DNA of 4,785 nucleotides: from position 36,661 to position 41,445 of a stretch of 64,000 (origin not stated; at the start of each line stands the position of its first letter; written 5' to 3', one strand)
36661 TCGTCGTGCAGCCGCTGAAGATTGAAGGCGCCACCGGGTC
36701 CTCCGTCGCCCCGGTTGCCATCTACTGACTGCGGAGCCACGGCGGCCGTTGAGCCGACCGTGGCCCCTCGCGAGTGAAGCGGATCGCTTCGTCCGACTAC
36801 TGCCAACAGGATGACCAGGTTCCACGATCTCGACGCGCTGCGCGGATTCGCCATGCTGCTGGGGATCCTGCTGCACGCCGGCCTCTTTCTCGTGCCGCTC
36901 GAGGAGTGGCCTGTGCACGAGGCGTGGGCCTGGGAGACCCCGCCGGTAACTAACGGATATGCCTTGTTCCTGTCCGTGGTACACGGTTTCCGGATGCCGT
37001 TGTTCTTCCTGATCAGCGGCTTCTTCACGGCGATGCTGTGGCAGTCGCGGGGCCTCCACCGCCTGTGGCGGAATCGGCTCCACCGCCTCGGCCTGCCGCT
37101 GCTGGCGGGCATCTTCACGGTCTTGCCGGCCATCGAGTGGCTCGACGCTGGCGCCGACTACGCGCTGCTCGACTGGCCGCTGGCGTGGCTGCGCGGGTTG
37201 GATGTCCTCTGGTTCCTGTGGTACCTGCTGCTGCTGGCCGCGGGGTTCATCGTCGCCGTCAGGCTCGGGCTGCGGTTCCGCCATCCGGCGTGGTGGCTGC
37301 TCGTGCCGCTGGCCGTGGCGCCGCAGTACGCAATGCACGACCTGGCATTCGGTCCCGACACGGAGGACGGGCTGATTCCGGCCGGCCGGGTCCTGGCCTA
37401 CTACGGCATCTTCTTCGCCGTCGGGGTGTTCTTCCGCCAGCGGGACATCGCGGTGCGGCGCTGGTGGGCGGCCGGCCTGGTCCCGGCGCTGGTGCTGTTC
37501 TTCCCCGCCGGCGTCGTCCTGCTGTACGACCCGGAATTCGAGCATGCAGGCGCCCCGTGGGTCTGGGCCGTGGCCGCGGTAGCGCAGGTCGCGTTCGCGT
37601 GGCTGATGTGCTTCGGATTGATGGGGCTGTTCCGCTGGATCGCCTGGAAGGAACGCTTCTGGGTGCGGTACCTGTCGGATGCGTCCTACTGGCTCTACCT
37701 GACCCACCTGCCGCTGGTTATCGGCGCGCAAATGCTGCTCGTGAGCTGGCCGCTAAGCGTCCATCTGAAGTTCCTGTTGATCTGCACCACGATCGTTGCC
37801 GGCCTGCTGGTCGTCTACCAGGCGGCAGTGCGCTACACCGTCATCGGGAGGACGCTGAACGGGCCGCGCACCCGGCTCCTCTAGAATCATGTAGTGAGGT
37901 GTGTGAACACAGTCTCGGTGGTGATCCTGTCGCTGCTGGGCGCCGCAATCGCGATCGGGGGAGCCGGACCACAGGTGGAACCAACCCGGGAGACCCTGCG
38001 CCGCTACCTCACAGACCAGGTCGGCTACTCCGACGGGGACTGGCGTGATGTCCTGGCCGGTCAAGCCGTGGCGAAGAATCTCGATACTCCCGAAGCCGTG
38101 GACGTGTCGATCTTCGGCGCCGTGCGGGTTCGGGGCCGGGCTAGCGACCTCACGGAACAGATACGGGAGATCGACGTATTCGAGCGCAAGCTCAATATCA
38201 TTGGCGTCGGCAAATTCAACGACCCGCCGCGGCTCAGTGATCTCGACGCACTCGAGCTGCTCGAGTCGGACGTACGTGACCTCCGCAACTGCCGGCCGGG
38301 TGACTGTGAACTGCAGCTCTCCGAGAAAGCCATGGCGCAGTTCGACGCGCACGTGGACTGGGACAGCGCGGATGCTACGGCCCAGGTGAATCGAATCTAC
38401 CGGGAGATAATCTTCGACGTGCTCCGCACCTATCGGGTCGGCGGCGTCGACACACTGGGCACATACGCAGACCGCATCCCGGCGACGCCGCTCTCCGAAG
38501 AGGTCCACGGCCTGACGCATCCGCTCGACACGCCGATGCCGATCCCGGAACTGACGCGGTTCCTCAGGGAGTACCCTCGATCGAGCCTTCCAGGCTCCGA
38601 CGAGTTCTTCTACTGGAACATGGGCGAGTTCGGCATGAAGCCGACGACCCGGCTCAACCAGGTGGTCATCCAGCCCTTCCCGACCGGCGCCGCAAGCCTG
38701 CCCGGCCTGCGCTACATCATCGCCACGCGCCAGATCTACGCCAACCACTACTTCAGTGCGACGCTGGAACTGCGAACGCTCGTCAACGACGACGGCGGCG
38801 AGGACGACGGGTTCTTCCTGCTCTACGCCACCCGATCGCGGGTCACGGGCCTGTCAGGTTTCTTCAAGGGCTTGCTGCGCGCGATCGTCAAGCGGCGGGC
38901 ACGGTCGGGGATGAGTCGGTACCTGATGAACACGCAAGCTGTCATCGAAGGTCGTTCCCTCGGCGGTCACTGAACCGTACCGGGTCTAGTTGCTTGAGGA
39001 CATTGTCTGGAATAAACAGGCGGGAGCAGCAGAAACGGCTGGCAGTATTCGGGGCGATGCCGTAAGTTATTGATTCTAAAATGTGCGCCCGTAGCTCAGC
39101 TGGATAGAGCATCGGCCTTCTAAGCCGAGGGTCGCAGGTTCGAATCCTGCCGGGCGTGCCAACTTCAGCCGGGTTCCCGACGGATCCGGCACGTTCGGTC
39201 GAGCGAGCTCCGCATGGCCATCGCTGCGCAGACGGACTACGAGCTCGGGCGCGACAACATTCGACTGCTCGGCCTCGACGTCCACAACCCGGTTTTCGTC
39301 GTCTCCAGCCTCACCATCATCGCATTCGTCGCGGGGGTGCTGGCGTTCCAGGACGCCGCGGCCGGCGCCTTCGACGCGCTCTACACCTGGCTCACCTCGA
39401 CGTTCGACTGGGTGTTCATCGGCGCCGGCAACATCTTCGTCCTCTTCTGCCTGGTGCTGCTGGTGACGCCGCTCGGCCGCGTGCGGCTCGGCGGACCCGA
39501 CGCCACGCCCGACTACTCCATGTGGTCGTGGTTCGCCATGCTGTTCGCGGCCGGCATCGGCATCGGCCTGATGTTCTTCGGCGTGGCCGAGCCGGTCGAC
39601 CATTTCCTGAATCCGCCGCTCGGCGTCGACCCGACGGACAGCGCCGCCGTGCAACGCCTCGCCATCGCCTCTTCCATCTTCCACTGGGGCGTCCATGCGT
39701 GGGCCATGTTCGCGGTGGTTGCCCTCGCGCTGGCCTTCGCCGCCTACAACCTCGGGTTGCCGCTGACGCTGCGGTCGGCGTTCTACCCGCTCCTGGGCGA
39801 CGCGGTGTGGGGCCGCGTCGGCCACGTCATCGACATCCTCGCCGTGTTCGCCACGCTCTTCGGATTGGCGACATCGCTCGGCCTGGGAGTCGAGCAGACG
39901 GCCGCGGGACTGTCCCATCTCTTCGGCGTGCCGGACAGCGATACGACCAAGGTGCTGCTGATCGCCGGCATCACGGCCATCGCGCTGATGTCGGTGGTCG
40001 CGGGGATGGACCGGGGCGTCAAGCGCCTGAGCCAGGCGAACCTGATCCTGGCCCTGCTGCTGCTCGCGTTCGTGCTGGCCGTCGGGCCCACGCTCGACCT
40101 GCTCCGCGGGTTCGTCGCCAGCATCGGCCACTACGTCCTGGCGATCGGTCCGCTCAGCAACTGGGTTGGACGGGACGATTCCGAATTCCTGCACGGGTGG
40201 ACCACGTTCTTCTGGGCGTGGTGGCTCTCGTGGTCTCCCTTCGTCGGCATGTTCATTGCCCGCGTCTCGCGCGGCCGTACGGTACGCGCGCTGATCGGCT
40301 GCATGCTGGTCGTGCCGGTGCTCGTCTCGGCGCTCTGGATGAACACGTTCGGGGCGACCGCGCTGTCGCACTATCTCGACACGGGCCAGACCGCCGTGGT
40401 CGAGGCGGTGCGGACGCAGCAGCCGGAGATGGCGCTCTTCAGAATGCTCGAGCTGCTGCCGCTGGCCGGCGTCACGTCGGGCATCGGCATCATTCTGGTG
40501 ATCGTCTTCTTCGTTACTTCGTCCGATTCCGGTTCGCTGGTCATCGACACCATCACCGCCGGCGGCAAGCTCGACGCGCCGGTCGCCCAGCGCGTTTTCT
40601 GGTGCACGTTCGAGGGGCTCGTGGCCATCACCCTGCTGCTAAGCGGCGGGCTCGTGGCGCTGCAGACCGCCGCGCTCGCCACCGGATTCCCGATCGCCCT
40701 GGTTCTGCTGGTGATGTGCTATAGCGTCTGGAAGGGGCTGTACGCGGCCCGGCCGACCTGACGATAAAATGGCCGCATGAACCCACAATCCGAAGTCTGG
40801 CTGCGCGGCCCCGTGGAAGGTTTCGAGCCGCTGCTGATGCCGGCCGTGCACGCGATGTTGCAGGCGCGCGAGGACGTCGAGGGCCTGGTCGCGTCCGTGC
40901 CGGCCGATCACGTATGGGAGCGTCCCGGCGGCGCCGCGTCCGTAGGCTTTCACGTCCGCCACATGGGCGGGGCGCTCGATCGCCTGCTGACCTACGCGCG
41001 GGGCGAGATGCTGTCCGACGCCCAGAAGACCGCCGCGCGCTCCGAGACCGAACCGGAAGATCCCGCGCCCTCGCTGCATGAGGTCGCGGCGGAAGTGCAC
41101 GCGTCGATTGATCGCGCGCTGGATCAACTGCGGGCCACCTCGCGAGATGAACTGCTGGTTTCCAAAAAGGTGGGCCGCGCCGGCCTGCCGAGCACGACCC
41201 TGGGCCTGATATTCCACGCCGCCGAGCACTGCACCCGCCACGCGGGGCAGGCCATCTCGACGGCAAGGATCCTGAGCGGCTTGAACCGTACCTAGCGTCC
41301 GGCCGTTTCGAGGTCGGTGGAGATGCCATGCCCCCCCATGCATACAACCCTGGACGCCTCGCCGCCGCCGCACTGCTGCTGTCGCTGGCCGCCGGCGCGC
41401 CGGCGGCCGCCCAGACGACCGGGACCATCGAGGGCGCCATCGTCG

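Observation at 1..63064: Ten copies in 64 kb of an exported protein family I cannot assign to any named domain (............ ... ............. ... ACHEGNY)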

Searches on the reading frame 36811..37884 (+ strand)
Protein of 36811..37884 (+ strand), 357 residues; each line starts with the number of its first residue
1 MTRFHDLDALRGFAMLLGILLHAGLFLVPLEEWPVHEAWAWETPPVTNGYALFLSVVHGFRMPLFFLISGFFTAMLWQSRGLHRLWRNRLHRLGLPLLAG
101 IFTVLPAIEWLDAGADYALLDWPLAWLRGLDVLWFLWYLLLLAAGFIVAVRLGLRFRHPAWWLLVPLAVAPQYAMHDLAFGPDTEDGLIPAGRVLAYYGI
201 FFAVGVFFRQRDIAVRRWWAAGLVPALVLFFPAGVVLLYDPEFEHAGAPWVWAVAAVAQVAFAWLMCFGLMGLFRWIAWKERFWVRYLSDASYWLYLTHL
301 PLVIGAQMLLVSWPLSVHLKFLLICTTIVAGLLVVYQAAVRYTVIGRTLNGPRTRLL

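Call 18: search_protein_families(library=pfam, proteins=[window:36811-37884:+], max_evalue=0.001)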
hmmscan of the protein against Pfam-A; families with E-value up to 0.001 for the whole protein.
window:36811-37884:+ (357 aa): 1 family
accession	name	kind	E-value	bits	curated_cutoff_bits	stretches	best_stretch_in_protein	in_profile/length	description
PF01757.29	Acyl_transf_3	-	1.1e-29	104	31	1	5-334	2-323/326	Acyltransferase domain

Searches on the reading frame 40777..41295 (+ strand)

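Call 18: search_protein_families(library=pfam, proteins=[window:40777-41295:+], max_evalue=0.001)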
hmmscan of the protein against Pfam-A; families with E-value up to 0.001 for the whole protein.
window:40777-41295:+ (172 aa): 3 families
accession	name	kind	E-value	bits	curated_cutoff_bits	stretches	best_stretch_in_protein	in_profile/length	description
PF12867.12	DinB_2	-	1.3e-12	48.7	24.8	1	29-159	4-128/128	DinB superfamily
PF05163.17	DinB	-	2.6e-05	24.7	23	1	28-164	13-143/165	DinB family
PF04978.18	MST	-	0.00068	20.6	27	1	27-159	6-140/149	Mycothiol-S-transferase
